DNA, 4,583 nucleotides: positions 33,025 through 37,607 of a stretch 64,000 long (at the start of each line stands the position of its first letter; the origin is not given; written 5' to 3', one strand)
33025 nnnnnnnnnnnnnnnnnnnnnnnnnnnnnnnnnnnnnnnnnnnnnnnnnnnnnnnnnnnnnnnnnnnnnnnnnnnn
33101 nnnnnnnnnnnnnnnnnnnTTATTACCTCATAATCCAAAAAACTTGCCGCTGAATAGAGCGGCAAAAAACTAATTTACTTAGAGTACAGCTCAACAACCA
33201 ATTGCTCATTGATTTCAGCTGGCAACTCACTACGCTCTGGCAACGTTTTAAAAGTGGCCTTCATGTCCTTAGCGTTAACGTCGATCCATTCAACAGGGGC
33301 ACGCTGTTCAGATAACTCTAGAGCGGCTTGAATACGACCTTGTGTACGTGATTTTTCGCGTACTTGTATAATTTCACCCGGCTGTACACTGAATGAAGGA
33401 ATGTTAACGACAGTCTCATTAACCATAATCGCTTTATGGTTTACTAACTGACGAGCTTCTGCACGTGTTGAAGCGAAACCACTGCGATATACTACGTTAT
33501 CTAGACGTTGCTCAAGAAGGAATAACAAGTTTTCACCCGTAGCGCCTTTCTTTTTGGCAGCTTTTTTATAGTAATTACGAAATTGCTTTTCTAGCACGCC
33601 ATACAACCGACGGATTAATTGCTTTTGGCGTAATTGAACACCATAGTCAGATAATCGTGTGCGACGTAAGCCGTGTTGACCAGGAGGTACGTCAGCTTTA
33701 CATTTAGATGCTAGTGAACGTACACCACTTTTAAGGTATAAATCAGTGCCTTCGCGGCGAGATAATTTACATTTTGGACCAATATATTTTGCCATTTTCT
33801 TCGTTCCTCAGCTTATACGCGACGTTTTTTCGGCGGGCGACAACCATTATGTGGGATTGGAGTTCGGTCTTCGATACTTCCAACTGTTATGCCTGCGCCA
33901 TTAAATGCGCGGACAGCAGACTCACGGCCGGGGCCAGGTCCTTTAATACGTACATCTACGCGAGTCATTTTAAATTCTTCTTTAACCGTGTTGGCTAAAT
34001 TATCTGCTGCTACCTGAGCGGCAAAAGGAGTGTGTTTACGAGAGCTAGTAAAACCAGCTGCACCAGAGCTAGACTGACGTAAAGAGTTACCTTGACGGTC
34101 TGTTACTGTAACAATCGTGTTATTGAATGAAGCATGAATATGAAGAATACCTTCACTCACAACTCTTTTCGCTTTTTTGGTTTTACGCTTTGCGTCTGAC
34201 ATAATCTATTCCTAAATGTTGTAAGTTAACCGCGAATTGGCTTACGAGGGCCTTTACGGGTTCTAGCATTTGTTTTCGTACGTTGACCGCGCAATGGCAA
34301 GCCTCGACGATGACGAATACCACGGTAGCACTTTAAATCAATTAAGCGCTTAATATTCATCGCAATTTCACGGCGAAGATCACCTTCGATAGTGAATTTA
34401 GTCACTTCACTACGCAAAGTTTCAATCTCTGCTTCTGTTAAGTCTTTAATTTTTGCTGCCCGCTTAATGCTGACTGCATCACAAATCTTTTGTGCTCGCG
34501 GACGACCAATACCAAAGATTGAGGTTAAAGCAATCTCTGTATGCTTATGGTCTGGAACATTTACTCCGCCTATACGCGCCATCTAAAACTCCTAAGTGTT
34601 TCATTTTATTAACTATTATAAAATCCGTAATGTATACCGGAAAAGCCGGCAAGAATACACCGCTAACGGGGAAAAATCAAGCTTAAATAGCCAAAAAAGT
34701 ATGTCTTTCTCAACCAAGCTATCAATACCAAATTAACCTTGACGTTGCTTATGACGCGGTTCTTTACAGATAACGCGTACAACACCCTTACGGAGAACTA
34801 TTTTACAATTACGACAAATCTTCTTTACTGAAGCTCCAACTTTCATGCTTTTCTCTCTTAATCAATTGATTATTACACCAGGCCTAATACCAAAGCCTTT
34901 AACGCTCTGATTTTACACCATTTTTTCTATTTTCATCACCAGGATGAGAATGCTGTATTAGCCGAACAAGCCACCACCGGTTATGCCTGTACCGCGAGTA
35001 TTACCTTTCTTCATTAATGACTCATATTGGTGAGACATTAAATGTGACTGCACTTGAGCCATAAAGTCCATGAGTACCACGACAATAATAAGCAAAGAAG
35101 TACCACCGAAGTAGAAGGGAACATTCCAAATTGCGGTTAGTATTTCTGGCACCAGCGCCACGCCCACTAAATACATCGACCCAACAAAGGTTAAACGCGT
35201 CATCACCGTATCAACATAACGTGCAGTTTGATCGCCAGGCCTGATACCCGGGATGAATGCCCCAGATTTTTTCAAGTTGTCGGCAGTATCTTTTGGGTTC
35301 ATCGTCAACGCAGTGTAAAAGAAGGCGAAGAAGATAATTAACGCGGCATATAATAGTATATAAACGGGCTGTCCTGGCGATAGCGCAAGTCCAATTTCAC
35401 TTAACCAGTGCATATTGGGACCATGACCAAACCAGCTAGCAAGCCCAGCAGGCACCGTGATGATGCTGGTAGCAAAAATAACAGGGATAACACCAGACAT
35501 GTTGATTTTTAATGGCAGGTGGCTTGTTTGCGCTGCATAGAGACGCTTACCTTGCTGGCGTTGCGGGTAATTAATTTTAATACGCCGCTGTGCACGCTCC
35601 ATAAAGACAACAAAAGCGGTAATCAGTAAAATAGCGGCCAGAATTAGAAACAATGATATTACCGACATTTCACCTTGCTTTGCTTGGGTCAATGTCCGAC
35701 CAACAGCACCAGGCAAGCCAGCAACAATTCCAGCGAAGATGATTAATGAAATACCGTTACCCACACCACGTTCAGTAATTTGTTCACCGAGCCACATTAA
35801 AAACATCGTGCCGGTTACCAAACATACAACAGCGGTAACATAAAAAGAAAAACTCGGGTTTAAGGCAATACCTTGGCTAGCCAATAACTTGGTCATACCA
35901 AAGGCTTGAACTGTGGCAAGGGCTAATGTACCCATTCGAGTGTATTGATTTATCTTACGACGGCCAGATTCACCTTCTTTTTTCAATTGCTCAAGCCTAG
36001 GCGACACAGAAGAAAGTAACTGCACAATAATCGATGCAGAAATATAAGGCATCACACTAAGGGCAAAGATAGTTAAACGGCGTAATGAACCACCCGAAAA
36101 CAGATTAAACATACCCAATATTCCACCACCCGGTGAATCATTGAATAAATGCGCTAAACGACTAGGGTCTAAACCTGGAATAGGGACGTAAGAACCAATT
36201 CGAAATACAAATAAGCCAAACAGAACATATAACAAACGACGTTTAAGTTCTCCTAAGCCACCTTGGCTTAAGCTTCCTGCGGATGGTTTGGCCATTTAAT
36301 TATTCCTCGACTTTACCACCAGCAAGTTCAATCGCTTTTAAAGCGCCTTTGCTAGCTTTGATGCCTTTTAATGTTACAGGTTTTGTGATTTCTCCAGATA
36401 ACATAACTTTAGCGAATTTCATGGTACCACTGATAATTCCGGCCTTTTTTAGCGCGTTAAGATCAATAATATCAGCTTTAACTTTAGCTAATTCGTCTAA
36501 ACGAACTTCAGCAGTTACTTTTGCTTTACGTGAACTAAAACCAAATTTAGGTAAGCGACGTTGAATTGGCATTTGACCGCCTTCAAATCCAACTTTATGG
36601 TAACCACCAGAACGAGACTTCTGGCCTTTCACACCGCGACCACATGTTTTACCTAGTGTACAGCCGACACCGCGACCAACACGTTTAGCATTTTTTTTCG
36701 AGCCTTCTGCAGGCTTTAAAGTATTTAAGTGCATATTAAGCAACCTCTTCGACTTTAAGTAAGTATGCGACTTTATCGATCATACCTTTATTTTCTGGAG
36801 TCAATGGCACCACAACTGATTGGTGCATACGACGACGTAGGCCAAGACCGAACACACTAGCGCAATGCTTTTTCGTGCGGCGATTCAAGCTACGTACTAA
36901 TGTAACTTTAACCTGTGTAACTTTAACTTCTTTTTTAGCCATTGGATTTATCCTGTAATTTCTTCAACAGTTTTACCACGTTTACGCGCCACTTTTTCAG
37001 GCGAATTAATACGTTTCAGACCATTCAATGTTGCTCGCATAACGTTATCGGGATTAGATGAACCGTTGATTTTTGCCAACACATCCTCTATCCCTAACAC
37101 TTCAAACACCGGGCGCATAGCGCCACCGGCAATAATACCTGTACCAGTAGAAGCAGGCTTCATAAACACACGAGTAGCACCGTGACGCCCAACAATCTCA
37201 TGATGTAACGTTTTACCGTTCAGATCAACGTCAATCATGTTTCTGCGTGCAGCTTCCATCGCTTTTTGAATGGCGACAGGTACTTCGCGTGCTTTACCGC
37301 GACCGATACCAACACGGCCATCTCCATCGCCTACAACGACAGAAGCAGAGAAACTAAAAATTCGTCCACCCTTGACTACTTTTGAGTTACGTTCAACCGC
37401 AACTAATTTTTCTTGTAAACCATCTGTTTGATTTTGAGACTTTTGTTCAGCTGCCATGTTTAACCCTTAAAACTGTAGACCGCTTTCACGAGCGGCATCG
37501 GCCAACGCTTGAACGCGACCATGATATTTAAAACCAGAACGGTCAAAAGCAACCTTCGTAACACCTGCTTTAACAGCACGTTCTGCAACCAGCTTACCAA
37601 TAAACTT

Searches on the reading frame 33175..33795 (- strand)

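Call 43: search_protein_families(library=pfam, proteins=[window:33175-33795:-], max_evalue=0.00001)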
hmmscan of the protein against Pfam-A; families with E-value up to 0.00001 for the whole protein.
window:33175-33795:- (206 aa): 2 families
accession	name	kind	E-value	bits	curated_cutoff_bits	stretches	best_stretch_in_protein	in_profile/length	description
PF00163.24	Ribosomal_S4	-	8.8e-30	103.7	23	1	3-95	1-95/95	Ribosomal protein S4/S9 N-terminal domain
PF01479.30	S4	-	6.8e-18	64.6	22.8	1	96-143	1-48/48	S4 domain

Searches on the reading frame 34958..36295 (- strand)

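Call 43: search_protein_families(library=pfam, proteins=[window:34958-36295:-], max_evalue=0.00001)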
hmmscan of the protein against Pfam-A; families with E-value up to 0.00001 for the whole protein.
window:34958-36295:- (445 aa): 1 family
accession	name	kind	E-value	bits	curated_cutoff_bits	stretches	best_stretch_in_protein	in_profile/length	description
PF00344.25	SecY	-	2e-115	385.8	32.2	1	75-412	1-306/306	SecY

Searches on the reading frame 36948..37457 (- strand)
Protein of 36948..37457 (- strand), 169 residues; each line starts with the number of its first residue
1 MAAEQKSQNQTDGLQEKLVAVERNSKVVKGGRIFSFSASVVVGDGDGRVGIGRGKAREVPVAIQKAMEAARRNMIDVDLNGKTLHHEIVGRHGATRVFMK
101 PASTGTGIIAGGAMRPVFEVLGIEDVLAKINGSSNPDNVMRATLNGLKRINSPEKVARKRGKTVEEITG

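Call 43: search_protein_families(library=pfam, proteins=[window:36948-37457:-], max_evalue=0.00001)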
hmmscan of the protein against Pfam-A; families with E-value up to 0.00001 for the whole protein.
window:36948-37457:- (169 aa): 2 families
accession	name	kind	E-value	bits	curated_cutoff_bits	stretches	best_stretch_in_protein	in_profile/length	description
PF03719.21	Ribosomal_S5_C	-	1.1e-28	98.9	21.5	1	90-160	1-71/71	Ribosomal protein S5, C-terminal domain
PF00333.26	Ribosomal_S5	-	2.5e-27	95.1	27.1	1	14-77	1-64/65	Ribosomal protein S5, N-terminal domain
